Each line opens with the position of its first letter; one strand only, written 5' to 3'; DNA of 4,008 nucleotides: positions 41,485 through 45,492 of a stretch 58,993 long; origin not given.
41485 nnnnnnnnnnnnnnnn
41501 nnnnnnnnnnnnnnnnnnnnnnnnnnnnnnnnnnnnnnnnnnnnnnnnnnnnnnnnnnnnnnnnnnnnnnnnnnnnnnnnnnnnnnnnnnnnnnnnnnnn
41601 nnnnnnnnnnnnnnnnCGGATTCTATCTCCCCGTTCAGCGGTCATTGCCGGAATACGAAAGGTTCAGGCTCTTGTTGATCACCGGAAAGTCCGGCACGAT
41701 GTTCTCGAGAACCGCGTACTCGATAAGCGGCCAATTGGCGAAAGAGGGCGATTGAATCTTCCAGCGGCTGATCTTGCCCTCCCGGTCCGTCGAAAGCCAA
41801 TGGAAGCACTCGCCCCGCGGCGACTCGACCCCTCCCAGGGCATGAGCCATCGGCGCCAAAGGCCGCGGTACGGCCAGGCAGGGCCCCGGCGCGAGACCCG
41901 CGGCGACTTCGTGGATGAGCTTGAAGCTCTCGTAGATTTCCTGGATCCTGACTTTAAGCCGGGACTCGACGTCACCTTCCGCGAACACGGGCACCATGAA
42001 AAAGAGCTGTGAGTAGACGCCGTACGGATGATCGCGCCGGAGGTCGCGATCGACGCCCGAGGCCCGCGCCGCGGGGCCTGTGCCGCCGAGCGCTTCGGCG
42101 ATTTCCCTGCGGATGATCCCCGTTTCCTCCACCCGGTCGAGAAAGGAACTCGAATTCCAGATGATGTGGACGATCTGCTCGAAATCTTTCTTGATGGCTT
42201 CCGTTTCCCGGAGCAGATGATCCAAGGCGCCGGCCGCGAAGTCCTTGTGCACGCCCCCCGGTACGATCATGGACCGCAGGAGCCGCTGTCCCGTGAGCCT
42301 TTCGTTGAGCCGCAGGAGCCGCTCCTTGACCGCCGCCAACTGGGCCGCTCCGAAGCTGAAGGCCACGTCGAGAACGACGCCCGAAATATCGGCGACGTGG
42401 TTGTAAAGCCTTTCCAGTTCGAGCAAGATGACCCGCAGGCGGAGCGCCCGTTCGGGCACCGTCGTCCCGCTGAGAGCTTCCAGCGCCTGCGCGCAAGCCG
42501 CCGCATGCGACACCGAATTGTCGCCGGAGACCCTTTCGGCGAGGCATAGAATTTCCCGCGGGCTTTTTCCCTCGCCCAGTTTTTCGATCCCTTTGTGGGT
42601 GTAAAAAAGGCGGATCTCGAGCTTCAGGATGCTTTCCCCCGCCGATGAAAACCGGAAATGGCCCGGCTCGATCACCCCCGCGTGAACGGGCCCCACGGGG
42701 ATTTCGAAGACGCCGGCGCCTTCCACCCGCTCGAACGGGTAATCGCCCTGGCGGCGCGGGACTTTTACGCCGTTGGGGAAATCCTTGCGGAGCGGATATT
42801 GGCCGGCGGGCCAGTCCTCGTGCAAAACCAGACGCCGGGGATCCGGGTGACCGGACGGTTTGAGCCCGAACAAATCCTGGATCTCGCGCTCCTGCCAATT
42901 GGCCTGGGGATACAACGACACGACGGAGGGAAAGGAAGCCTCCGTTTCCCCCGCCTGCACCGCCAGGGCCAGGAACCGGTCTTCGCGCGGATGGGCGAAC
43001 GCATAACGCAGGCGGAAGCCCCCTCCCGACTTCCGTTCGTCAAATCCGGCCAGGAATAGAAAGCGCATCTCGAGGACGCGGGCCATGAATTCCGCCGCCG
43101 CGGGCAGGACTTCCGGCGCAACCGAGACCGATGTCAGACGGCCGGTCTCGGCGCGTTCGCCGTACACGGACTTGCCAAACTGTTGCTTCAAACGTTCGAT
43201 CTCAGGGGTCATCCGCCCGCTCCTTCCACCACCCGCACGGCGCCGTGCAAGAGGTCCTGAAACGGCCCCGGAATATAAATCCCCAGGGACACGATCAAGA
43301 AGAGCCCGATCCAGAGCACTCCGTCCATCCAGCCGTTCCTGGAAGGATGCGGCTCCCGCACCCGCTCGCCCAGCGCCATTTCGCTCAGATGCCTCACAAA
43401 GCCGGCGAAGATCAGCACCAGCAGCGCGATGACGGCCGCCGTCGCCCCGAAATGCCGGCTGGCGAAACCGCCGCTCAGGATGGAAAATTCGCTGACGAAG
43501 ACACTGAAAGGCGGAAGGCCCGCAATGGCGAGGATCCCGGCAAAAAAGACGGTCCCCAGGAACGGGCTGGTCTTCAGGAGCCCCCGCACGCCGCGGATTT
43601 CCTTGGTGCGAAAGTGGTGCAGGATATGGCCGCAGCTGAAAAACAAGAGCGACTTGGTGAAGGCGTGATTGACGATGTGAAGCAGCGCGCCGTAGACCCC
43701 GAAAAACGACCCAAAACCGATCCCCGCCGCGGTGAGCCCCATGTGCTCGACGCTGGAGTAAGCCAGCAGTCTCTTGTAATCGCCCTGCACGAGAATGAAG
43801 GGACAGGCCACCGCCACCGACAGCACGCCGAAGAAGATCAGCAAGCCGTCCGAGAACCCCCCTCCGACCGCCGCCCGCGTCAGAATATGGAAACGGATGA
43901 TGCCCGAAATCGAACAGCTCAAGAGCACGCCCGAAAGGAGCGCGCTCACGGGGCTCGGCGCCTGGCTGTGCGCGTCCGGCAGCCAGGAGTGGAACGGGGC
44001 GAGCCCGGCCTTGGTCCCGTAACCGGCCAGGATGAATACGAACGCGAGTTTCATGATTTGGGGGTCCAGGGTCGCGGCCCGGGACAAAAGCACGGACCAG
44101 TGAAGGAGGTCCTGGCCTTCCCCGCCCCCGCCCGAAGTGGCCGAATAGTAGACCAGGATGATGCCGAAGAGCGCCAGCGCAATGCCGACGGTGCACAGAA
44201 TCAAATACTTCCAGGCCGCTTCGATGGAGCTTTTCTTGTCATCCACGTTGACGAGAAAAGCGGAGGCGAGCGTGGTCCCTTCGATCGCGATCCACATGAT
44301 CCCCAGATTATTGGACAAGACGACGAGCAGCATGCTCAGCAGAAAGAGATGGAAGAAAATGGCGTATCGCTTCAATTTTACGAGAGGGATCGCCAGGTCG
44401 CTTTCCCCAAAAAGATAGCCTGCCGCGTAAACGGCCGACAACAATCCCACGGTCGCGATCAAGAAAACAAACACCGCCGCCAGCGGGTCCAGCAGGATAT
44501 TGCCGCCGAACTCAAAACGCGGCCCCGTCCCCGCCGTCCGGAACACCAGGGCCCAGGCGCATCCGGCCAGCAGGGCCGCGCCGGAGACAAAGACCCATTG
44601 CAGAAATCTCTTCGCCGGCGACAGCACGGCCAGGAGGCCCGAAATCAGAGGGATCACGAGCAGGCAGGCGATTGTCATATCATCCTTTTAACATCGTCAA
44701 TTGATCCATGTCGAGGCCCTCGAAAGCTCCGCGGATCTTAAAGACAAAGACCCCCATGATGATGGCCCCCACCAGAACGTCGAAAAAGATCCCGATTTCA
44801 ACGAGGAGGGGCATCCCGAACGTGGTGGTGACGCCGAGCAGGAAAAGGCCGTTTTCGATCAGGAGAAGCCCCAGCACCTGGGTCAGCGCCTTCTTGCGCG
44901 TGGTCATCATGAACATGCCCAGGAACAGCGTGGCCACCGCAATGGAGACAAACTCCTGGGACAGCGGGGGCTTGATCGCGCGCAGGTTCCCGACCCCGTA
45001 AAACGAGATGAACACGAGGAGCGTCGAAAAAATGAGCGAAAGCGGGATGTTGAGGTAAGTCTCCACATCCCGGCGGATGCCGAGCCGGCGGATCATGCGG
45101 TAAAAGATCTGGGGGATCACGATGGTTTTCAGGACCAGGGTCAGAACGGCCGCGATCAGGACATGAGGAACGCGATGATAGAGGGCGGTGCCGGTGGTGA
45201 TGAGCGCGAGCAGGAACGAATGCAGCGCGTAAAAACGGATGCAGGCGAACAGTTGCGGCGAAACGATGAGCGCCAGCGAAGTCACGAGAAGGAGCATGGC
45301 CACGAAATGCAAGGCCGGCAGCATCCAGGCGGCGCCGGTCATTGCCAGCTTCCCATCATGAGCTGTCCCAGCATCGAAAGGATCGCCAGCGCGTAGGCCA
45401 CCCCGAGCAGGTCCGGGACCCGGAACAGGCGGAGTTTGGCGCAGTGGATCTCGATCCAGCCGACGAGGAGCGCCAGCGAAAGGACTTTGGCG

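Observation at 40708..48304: Ehr-type complex: hyf-like six-gene module whose catalytic subunit has lost all four NiFe cysteines, with two subunit fusions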

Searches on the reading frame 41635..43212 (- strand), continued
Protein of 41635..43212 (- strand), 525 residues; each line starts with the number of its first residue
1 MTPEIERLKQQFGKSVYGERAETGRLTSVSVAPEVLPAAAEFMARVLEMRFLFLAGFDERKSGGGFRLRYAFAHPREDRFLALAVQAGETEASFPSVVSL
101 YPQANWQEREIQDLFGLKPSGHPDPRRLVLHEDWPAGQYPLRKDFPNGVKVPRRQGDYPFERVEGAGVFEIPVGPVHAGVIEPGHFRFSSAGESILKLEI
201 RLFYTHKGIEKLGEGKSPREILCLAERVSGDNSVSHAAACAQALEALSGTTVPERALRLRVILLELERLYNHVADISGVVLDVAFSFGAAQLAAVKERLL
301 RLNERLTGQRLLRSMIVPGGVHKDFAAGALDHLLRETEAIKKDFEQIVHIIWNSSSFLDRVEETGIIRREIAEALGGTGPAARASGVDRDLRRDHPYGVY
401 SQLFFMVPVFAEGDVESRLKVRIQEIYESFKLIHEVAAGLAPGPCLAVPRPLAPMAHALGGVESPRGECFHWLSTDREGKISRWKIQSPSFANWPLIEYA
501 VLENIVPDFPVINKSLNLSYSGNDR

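Call 76: fold_search(model_id=the predicted structure, library=pdb)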
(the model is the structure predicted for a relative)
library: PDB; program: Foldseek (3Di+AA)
matches with E <= 10: 455; with E <= 0.001: 282
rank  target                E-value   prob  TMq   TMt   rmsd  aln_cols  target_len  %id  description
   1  7z0s_E                1.4e-38  1.00  0.87  0.86   7.1       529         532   33  Structure of the Escherichia coli formate hydrogenlyase complex (anaerobic preparation, without formate dehydrogenase  (released 2022-09-28)
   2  7q5y_B                3.2e-28  1.00  0.81  0.73   8.1       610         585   24  Structure of NADH:ubichinon oxidoreductase (complex I) of the hyperthermophilic eubacterium Aquifex aeolicus (released 2022-11-16)
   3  7p7l_C                6.1e-28  1.00  0.81  0.73   6.7       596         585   24  Complex I from E. coli, DDM/LMNG-purified, with NADH and FMN, Open state (released 2022-09-21)
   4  7zci_C                6.7e-28  1.00  0.80  0.74   6.1       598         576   23  Complex I from E. coli, LMNG-purified, under Turnover at pH 6, Resting state (released 2022-09-21)
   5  7p7k_C                8.6e-28  1.00  0.80  0.74   6.1       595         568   23  Complex I from E. coli, DDM/LMNG-purified, with DQ, Resting state (released 2022-09-21)
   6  7z7t_C                1.1e-27  1.00  0.82  0.74   5.4       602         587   22  Complex I from E. coli, LMNG-purified, under Turnover at pH 6, Open state (released 2022-09-21)
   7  7p7j_C                1.5e-27  1.00  0.82  0.74   6.8       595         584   24  Complex I from E. coli, DDM/LMNG-purified, with DQ, Open state (released 2022-09-21)
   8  7nz1_D                1.8e-27  1.00  0.82  0.75   7.0       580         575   24  Respiratory complex I from Escherichia coli - focused refinement of cytoplasmic arm (released 2021-08-18)
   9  7z84_C                2.1e-27  1.00  0.83  0.75   7.8       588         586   25  Complex I from E. coli, DDM/LMNG-purified, under Turnover at pH 8, Open-ready state (released 2022-09-21)
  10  7p63_C                2.5e-27  1.00  0.82  0.73   7.0       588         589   24  Complex I from E. coli, DDM/LMNG-purified, under Turnover at pH 6, Closed state (released 2022-09-21)
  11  7p69_C                3.9e-27  1.00  0.79  0.73   5.7       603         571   23  Complex I from E. coli, DDM/LMNG-purified, under Turnover at pH 6, Resting state (released 2022-09-21)
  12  7p64_C                5.0e-27  1.00  0.83  0.75   7.2       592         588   24  Complex I from E. coli, DDM/LMNG-purified, under Turnover at pH 6, Open state (released 2022-09-21)
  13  9q8i_C                5.8e-27  1.00  0.83  0.74   6.9       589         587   24  Cryo-EM structure of E. coli complex I variant V96P/N142M (NuoE) (released 2025-11-05)
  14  7z7v_C                6.7e-27  1.00  0.83  0.75   7.6       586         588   24  Complex I from E. coli, LMNG-purified, under Turnover at pH 6, Open-ready state (released 2022-09-21)
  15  7p61_C                1.1e-26  1.00  0.81  0.75   7.2       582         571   24  Complex I from E. coli, DDM-purified, with NADH, Resting state (released 2022-09-21)
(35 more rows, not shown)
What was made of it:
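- The predicted fold matches HycE best, TM 0.87 (call 76).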

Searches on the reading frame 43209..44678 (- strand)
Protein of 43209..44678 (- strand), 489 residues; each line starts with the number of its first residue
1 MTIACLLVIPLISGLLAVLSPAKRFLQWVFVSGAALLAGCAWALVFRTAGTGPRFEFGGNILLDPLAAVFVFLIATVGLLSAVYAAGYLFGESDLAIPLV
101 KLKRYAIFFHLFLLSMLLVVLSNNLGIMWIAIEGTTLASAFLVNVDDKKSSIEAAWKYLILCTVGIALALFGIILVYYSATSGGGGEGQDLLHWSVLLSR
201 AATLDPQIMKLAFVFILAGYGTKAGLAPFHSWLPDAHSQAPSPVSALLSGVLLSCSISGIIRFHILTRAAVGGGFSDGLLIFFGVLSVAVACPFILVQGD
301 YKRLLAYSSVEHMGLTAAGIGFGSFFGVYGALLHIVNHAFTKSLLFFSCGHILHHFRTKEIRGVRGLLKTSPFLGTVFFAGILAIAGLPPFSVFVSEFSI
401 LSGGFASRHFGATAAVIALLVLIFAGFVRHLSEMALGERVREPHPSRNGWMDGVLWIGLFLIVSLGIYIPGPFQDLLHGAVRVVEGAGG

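Call 3: search_protein_families(library=pfam, proteins=[window:43209-44678:-])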
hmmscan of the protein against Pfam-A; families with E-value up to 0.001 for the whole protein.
window:43209-44678:- (489 aa): 2 families
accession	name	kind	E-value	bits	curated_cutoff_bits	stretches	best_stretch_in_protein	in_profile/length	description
PF00361.26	Proton_antipo_M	-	4.7e-55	187.3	21.5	1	122-416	1-288/294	NADH:quinone oxidoreductase/Mrp antiporter, TM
PF00662.26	Proton_antipo_N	-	1.9e-06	28.1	24.5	1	57-92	9-44/51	NADH-Ubiquinone oxidoreductase (complex I), chain 5 N-terminus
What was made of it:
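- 43209..44678 (-): EhrD / HyfF-like antiporter-type membrane subunit (NuoN/M-like), 489 aa. Pfam Proton_antipo_M 4.7e-55 (call 3).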

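Call 6: search_protein_families(library=ncbifam, proteins=[window:43209-44678:-])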
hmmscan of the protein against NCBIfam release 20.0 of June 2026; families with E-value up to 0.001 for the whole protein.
window:43209-44678:- (489 aa): 73 families (the best 25 are shown)
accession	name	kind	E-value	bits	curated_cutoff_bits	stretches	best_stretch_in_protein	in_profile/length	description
NF005044.0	PRK06458.1-4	equivalog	6.1e-143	477.4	610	1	4-484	8-494/531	hydrogenase 4 subunit F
NF005041.0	PRK06458.1-1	equivalog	2.4e-118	396.4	951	1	4-484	8-494/526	hydrogenase 4 subunit F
NF005045.0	PRK06458.1-5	equivalog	4.8e-118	395.2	543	1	2-485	3-483/484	hydrogenase 4 subunit F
NF005043.0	PRK06458.1-3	equivalog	9.5e-110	367.8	533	1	3-475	9-473/483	hydrogenase 4 subunit F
NF006427.0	PRK08676.1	equivalog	7.8e-77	259.2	511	1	9-481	9-480/486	hydrogenase membrane subunit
NF005042.0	PRK06458.1-2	equivalog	7.2e-76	256.1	437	1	62-440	55-407/439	hydrogenase 4 subunit F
NF005086.0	PRK06521.1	equivalog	7.9e-65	219.6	667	1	58-415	73-425/669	hydrogenase 4 subunit B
TIGR01972.1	NDH_I_M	subfamily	1.9e-52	178.6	263.8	1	5-482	3-480/486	NADH-quinone oxidoreductase subunit M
NF006418.0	PRK08667.1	equivalog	1.1e-51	176.1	794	1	60-423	72-425/644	hydrogenase membrane subunit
NF005097.0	PRK06525.1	equivalog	1.1e-51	176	430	1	7-444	9-448/480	hydrogenase 4 subunit D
NF006241.0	PRK08377.1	equivalog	1.7e-51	175.8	645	1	52-479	65-472/494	NADH dehydrogenase subunit N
NF006240.0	PRK08376.1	subfamily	1.6e-47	162.6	662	1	63-468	88-491/521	putative monovalent cation/H+ antiporter subunit D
TIGR01770.1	NDH_I_N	subfamily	1.8e-46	159.1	332.6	1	4-439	11-436/472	NADH-quinone oxidoreductase subunit NuoN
NF006419.0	PRK08668.1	equivalog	7.5e-43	147.2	617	1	2-448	3-444/613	NADH dehydrogenase subunit M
NF009305.0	PRK12662.1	equivalog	1.7e-42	145.8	700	1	8-414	11-416/492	putative monovalent cation/H+ antiporter subunit D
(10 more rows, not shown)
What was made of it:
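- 43209..44678 (-): NCBIfam HyfF 6.1e-143, below cut-off (call 6).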

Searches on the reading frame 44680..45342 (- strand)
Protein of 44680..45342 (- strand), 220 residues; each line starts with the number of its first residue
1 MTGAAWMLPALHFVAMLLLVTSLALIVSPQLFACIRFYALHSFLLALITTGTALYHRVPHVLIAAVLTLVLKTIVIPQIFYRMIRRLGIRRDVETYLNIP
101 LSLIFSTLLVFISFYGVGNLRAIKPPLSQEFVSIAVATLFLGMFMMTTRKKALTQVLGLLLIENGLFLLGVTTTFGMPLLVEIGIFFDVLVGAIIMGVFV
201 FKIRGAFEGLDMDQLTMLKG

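Call 3: search_protein_families(library=pfam, proteins=[window:44680-45342:-])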
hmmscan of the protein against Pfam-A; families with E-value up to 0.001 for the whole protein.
window:44680-45342:- (220 aa): 0 families
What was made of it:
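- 44680..45342 (-): EhrC / HyfE-like small membrane subunit, 220 aa. No Pfam hit (call 3).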

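Call 6: search_protein_families(library=ncbifam, proteins=[window:44680-45342:-])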
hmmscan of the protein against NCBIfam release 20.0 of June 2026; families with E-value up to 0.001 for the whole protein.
window:44680-45342:- (220 aa): 1 family
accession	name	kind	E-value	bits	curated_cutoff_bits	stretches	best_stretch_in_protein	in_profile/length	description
NF008556.0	PRK11492.1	equivalog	4.5e-27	95.3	136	1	11-220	7-216/216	hydrogenase 4 membrane subunit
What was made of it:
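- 44680..45342 (-): NCBIfam 'hydrogenase 4 membrane subunit', 4.5e-27, 95 bits, below its cut-off of 136 (call 6).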
